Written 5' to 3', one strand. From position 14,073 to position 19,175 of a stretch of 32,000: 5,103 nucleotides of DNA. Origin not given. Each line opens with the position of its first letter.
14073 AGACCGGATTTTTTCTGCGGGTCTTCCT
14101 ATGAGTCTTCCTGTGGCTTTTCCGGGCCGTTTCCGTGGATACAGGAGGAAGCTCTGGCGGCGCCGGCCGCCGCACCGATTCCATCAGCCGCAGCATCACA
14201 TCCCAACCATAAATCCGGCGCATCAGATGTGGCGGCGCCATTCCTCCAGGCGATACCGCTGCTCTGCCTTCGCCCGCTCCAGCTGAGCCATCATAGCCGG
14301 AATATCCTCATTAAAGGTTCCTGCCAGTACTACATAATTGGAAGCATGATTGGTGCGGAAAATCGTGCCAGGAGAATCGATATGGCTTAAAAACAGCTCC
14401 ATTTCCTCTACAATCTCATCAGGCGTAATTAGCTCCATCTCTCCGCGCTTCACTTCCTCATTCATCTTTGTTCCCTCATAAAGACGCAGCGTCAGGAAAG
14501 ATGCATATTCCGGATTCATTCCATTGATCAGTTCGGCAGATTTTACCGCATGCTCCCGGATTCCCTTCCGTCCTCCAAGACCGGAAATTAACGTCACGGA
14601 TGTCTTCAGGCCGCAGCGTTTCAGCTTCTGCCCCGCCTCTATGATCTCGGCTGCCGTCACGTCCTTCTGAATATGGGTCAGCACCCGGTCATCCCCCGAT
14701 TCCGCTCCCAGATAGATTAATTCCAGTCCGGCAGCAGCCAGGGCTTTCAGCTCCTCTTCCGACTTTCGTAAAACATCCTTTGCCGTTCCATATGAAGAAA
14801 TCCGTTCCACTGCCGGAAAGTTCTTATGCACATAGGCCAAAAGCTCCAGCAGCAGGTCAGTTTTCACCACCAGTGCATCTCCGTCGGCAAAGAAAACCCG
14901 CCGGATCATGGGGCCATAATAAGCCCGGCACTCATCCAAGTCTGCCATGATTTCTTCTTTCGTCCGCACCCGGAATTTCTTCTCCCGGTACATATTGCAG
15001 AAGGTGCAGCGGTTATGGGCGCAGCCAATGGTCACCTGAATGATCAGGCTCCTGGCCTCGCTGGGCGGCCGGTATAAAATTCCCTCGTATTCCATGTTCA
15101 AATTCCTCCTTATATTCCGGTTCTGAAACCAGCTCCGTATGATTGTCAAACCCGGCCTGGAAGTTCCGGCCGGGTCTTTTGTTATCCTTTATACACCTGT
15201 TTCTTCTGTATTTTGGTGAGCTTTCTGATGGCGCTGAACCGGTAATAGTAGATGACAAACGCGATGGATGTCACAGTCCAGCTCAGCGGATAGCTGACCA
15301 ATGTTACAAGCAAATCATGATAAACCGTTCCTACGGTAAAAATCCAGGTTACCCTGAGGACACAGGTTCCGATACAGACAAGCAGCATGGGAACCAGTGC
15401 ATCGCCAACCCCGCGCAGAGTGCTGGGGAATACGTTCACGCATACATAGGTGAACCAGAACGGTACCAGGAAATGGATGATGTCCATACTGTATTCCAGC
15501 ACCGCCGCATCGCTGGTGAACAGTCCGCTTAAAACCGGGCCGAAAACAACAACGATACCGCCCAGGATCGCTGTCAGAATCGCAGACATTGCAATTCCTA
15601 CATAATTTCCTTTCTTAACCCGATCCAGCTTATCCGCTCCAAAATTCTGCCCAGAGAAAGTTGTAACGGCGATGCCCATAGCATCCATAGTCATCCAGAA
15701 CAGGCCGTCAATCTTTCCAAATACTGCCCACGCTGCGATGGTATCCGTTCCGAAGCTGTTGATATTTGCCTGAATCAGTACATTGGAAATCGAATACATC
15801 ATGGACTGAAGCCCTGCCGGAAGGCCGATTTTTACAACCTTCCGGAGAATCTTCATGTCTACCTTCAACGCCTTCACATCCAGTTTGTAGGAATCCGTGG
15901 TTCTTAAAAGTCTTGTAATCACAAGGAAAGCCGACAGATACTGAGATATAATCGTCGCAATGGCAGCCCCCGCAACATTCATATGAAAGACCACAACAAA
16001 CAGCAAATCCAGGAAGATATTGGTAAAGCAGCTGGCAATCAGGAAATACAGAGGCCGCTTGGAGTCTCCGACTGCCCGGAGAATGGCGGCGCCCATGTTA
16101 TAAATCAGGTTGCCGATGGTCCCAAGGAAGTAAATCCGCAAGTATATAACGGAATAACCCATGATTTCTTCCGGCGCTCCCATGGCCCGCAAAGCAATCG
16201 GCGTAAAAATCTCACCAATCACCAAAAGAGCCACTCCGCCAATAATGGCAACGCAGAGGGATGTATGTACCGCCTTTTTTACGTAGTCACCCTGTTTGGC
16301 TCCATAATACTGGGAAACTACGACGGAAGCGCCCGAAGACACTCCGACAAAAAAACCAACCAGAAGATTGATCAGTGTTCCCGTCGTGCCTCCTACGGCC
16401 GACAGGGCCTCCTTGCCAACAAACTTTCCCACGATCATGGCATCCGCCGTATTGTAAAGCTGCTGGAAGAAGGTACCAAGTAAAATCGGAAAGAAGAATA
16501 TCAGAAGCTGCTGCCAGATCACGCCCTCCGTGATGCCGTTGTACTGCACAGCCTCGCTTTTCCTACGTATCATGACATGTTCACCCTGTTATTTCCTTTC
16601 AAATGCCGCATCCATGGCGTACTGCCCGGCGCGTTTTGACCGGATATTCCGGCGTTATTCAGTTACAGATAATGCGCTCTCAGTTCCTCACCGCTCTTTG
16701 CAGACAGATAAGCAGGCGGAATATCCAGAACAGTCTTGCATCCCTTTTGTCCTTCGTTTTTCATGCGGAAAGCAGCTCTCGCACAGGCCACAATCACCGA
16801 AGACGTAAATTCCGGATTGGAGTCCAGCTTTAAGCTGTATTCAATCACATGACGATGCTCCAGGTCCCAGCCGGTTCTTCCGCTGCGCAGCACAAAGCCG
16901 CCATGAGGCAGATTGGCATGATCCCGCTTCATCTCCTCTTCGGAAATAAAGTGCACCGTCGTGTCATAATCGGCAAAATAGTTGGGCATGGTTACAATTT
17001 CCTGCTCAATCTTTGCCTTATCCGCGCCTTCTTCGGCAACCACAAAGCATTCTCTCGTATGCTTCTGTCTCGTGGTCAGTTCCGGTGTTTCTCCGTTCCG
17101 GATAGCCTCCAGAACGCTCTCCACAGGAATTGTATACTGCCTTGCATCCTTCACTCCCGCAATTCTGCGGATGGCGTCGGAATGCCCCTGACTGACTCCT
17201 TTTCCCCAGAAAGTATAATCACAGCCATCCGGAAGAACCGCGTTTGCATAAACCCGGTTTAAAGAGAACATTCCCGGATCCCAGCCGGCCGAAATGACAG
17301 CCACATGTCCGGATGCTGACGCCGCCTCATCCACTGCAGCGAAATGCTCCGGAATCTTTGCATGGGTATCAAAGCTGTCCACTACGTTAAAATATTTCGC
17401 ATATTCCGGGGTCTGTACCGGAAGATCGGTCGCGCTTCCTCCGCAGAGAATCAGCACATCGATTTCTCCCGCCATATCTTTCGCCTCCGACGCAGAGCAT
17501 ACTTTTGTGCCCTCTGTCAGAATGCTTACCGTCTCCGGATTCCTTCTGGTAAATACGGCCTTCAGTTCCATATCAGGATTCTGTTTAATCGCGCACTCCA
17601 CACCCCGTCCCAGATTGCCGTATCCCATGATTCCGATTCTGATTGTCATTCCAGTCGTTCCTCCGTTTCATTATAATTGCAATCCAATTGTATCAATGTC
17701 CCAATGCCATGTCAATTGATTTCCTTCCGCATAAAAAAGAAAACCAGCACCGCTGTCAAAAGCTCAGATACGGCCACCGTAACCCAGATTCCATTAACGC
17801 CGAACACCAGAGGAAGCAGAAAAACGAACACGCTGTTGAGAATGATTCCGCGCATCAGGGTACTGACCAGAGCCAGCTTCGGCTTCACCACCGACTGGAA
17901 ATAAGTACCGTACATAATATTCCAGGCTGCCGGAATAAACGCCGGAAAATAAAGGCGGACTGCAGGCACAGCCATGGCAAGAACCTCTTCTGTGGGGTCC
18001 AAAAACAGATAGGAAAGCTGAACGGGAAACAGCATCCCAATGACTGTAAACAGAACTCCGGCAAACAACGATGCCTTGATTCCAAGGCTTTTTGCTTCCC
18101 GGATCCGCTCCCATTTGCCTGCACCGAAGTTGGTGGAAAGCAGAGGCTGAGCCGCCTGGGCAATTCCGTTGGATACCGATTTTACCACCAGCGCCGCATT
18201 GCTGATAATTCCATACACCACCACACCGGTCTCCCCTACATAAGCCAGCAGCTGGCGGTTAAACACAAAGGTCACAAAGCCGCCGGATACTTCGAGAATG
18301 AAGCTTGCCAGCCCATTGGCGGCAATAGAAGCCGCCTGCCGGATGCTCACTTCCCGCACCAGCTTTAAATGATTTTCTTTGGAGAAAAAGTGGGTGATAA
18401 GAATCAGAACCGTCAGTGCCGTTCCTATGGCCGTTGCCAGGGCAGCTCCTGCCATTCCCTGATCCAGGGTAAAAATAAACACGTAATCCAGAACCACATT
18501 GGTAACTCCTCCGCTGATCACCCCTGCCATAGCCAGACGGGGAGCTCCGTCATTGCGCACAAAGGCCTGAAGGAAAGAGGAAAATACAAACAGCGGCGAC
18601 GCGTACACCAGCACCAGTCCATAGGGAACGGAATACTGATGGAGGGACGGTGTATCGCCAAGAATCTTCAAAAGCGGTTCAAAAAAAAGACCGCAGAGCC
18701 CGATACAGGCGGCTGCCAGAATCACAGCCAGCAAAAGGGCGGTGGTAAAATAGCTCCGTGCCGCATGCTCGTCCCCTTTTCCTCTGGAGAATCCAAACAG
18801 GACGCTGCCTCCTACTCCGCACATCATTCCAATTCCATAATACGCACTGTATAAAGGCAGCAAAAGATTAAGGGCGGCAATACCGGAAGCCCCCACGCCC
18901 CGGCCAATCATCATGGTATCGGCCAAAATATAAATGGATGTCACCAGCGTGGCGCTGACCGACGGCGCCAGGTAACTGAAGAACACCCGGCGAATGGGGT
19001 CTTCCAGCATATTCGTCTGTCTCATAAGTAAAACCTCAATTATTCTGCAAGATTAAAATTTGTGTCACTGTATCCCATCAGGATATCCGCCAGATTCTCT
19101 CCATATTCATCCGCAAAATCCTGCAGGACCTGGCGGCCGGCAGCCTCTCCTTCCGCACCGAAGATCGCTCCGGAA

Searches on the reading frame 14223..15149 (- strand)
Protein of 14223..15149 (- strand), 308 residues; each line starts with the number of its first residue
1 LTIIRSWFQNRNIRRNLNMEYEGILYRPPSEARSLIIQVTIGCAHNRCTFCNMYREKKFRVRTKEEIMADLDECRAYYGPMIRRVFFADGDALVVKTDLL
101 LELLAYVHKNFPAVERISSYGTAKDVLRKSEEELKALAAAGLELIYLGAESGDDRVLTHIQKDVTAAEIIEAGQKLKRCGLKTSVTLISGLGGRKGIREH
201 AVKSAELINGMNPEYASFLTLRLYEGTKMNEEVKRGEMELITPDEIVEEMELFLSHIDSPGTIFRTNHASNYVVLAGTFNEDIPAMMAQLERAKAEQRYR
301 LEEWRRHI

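Call 80: search_protein_families(library=pfam, proteins=[window:14223-15149:-], max_evalue=0.00001)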
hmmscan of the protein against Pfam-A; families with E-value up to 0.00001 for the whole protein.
window:14223-15149:- (308 aa): 1 family
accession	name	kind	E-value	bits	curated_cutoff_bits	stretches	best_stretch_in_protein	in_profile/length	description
PF04055.27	Radical_SAM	-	2.2e-19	70.7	29.5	1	37-193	1-153/166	Radical SAM superfamily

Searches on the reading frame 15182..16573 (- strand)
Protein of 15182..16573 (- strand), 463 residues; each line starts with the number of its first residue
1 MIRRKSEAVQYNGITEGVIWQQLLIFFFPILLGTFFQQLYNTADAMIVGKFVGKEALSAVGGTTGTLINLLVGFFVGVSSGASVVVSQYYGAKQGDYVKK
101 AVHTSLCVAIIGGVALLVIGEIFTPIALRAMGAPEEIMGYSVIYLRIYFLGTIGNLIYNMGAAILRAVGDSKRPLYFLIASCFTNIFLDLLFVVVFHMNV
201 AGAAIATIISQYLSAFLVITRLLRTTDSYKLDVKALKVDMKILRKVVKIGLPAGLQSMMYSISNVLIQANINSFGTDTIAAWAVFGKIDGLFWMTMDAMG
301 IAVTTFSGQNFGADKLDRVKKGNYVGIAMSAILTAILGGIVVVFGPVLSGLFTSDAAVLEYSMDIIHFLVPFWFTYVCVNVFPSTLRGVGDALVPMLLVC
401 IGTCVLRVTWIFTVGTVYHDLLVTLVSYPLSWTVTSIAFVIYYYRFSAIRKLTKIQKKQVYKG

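Call 80: search_protein_families(library=pfam, proteins=[window:15182-16573:-], max_evalue=0.00001)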
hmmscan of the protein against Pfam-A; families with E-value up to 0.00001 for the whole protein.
window:15182-16573:- (463 aa): 1 family
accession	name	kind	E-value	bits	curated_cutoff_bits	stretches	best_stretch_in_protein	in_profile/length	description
PF01554.23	MatE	-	2.6e-53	180.5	24.9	2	29-190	1-160/161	MatE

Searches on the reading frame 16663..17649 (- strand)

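Call 80: search_protein_families(library=pfam, proteins=[window:16663-17649:-], max_evalue=0.00001)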
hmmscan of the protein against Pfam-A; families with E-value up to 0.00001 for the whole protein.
window:16663-17649:- (328 aa): 1 family
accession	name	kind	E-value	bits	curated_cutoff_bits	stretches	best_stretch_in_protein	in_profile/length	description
PF16654.10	DAPDH_C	-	1.1e-80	269.4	30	1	122-277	1-154/154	Diaminopimelic acid dehydrogenase C-terminal domain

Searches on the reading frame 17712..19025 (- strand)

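Call 80: search_protein_families(library=pfam, proteins=[window:17712-19025:-], max_evalue=0.00001)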
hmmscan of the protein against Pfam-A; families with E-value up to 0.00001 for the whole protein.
window:17712-19025:- (437 aa): 1 family
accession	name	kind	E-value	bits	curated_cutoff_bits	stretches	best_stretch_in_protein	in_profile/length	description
PF01554.23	MatE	-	3.2e-31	108.7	24.9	2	21-182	1-161/161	MatE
